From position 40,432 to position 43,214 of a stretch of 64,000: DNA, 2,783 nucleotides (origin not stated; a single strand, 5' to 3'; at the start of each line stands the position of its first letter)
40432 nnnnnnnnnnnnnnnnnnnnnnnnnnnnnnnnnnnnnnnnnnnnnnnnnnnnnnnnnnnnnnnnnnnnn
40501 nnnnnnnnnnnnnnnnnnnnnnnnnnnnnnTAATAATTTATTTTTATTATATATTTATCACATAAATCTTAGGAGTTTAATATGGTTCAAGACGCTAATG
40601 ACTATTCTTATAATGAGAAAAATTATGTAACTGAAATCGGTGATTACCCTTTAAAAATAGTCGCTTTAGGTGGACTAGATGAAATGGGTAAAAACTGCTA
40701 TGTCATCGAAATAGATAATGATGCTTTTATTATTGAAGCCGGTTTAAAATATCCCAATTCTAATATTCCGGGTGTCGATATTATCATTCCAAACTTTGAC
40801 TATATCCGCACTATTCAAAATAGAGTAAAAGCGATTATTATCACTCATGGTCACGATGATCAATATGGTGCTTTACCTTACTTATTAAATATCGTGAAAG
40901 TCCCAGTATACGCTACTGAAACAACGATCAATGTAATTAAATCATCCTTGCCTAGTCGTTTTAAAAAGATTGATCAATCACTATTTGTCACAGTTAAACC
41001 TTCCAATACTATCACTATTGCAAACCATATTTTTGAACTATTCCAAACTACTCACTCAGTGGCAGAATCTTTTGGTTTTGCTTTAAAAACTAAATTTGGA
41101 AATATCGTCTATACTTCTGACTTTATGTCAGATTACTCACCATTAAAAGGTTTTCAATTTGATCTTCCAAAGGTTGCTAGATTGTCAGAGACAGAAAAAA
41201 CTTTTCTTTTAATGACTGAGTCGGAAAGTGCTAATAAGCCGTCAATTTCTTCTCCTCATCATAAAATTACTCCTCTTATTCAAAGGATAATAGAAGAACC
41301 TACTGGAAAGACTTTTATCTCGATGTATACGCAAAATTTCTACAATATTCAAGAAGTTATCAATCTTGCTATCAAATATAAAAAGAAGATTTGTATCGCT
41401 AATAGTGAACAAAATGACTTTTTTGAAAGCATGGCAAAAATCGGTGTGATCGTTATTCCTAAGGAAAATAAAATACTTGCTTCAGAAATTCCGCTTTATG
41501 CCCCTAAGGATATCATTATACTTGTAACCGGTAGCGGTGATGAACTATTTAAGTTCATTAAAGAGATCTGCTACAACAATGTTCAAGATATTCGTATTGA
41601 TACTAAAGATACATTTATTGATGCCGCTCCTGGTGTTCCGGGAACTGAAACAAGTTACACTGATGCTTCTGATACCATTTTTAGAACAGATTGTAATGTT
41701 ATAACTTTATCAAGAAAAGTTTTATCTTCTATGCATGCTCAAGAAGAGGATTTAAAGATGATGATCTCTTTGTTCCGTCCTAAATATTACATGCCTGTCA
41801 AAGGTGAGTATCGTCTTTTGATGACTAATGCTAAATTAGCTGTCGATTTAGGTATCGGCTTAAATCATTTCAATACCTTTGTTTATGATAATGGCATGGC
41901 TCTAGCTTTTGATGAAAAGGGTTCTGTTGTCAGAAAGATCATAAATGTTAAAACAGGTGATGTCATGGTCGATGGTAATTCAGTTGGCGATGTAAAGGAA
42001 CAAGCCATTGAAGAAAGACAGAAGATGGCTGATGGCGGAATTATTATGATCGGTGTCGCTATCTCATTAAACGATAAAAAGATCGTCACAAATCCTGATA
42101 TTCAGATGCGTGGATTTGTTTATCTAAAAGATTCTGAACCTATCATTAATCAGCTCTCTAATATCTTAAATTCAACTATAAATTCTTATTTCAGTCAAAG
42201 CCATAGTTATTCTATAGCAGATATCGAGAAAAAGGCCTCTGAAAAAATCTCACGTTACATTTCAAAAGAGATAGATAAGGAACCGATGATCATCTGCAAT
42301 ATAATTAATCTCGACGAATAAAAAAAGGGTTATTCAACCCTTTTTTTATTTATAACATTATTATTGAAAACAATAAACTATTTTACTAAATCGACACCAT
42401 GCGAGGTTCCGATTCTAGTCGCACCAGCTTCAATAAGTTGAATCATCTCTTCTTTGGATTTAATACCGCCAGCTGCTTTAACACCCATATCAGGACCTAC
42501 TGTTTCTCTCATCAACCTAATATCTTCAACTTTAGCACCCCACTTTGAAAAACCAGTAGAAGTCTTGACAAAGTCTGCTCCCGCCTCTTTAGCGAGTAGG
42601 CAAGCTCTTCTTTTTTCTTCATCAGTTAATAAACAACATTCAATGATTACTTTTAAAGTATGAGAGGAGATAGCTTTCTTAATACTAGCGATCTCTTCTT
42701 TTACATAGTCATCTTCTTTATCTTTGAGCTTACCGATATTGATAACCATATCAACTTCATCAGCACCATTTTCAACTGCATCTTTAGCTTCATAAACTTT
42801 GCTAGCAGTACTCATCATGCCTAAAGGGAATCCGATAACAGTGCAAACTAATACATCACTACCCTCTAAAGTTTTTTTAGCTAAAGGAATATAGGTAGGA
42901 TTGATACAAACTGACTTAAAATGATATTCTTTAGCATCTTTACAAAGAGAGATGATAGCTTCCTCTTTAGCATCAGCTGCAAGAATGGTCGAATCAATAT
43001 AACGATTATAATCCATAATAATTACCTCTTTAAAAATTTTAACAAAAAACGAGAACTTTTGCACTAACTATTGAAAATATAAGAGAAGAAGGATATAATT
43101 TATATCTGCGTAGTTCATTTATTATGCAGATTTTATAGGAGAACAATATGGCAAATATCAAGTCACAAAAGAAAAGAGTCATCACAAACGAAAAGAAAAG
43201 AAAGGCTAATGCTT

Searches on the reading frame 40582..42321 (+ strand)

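Call 58: search_protein_families(library=pfam, proteins=[window:40582-42321:+], max_evalue=0.0001)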
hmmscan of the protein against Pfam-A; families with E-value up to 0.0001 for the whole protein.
window:40582-42321:+ (579 aa): 5 families
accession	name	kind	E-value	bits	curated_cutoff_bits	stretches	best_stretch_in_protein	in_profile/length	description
PF17770.6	RNase_J_C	-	2.4e-19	70.6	23.8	1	476-576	2-101/102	Ribonuclease J C-terminal domain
PF22505.1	RNase_J_b_CASP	-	1.3e-13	51.3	27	1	242-359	2-119/126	Ribonuclease J, beta-CASP domain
PF00753.33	Lactamase_B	-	2.7e-10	41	22.7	1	35-127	4-89/196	Metallo-beta-lactamase superfamily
PF12706.13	Lactamase_B_2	-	1.2e-07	32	27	1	80-181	29-143/200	Beta-lactamase superfamily domain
PF07521.17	RMMBL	-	3.8e-07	30.4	21.6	1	381-425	12-58/63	Zn-dependent metallo-hydrolase RNA specificity domain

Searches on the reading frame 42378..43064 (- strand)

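Call 58: search_protein_families(library=pfam, proteins=[window:42378-43064:-], max_evalue=0.0001)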
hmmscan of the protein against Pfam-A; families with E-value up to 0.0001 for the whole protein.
window:42378-43064:- (228 aa): 1 family
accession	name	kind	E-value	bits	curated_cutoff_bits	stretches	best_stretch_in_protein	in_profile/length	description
PF01791.15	DeoC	-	6.2e-22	78.8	23.8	1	23-215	6-212/229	DeoC/LacD family aldolase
